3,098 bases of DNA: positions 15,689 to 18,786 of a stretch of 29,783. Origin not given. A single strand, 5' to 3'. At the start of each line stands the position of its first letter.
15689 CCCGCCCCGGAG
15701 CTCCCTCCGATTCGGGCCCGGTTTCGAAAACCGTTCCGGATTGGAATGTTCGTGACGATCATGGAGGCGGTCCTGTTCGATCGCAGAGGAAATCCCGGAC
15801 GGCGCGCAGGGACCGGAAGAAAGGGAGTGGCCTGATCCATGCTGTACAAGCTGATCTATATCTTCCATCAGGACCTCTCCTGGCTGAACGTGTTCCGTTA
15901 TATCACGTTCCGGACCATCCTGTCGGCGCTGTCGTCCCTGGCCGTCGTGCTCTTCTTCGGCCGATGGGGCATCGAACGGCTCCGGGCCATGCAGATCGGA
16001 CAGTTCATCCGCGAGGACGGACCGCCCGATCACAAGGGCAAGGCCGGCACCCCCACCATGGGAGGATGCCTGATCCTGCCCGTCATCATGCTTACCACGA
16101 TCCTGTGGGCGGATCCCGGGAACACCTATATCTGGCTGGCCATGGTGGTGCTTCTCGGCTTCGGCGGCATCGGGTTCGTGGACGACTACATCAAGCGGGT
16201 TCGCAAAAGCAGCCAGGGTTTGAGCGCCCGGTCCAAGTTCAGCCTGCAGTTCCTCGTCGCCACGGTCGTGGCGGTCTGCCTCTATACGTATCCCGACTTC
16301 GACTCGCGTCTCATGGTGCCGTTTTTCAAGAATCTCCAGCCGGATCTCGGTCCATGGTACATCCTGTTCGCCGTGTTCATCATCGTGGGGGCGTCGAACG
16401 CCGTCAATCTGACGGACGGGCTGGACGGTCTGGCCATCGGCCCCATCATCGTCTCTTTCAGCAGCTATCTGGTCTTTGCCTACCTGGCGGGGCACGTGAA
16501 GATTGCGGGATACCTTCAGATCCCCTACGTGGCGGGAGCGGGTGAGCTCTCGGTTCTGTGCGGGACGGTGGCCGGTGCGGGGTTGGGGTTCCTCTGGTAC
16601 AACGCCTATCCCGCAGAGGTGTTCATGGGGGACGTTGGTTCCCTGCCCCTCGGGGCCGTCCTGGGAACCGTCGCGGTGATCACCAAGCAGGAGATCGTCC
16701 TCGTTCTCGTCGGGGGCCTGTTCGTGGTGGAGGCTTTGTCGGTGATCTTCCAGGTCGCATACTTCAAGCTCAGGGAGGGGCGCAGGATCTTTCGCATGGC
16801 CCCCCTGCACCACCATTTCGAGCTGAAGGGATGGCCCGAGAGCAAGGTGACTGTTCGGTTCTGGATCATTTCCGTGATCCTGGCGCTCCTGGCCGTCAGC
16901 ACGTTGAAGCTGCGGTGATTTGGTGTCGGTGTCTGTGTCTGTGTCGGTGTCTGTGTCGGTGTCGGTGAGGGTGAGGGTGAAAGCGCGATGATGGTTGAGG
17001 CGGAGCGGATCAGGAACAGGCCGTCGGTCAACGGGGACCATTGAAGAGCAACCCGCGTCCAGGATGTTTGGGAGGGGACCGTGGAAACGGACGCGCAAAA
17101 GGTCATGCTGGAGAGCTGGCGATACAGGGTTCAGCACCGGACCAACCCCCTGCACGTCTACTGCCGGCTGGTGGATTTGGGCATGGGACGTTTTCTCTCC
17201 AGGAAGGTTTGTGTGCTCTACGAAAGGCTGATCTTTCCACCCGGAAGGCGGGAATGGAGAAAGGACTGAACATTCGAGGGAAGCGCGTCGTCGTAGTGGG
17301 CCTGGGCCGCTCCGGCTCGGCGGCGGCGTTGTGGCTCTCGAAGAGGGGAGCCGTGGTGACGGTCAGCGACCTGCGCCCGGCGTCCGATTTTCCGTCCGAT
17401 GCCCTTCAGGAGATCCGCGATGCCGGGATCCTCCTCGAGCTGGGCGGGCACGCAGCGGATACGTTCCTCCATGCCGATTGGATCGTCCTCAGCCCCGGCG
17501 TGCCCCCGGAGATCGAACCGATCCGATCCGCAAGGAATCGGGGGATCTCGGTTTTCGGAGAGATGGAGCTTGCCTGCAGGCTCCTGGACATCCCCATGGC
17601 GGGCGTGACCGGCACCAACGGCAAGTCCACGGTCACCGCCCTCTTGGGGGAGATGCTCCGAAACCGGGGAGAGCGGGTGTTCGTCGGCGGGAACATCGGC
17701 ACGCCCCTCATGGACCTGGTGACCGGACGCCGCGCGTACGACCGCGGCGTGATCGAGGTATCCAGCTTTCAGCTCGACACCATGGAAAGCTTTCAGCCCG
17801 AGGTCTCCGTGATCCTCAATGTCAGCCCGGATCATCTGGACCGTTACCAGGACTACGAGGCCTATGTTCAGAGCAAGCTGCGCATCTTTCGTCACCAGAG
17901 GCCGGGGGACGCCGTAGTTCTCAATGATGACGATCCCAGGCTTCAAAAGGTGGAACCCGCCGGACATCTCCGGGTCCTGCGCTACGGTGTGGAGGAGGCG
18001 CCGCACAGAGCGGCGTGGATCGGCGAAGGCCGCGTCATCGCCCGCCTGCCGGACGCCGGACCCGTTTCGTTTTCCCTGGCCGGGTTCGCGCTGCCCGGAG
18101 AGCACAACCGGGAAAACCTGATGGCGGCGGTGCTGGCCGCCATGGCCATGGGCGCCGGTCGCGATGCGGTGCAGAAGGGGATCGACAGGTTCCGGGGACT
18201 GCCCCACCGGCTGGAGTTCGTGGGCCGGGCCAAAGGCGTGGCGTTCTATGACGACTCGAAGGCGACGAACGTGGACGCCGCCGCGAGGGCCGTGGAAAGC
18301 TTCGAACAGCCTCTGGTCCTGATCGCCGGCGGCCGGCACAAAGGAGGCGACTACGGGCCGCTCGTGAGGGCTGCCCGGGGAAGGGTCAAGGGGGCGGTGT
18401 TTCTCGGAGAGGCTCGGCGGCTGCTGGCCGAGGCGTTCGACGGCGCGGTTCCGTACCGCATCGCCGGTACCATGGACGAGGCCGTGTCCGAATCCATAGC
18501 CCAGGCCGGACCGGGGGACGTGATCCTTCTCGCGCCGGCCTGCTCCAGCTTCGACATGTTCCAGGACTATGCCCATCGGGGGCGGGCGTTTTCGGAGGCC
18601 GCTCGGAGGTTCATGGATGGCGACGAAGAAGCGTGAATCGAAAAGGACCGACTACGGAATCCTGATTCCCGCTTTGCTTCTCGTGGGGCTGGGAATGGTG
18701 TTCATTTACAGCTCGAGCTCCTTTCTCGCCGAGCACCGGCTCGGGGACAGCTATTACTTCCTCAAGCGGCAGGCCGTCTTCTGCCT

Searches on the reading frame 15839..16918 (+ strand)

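Call 5: search_protein_families(library=pfam, proteins=[window:15839-16918:+], max_evalue=0.01)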
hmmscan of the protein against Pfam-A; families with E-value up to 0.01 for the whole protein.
window:15839-16918:+ (359 aa): 2 families
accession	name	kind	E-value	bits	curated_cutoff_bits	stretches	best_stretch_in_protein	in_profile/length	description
PF00953.26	Glycos_transf_4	-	1e-35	123.5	27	1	100-282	3-159/160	Glycosyl transferase family 4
PF10555.14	MraY_sig1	-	6.8e-05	22.6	20.1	1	68-80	1-13/13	Phospho-N-acetylmuramoyl-pentapeptide-transferase signature 1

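Call 6: search_protein_families(library=ncbifam, proteins=[window:15839-16918:+], max_evalue=0.01)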
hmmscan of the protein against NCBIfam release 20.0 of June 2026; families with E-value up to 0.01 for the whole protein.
window:15839-16918:+ (359 aa): 3 families
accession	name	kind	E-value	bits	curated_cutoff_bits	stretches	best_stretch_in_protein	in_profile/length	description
TIGR00445.1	mraY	equivalog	3.8e-126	420.9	192.05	1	40-359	4-321/321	phospho-N-acetylmuramoyl-pentapeptide-transferase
NF053644.1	MraY_archaea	equivalog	1.2e-32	113.6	450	2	169-352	177-339/340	pseudomurein biosynthesis MraY family phospho-N-acetylmuramoyl-pentapeptide-transferase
TIGR02380.1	ECA_wecA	exception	1.5e-10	40.8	326.05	1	64-352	33-305/346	UDP-N-acetylglucosamine--undecaprenyl-phosphate N-acetylglucosaminephosphotransferase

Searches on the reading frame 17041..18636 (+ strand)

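Call 5: search_protein_families(library=pfam, proteins=[window:17041-18636:+], max_evalue=0.01)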
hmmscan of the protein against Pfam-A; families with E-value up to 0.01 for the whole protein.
window:17041-18636:+ (531 aa): 3 families
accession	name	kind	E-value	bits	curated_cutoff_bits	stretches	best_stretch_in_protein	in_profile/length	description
PF08245.18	Mur_ligase_M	-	2.9e-31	109.4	24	1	189-367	1-200/200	Mur ligase middle domain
PF02875.26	Mur_ligase_C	-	2e-16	61.4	28.4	1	389-501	1-127/127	Mur ligase, glutamate ligase domain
PF21799.2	MurD-like_N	-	7.4e-14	52.2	27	1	81-173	1-88/88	Mur ligase MurD-like, N-terminal domain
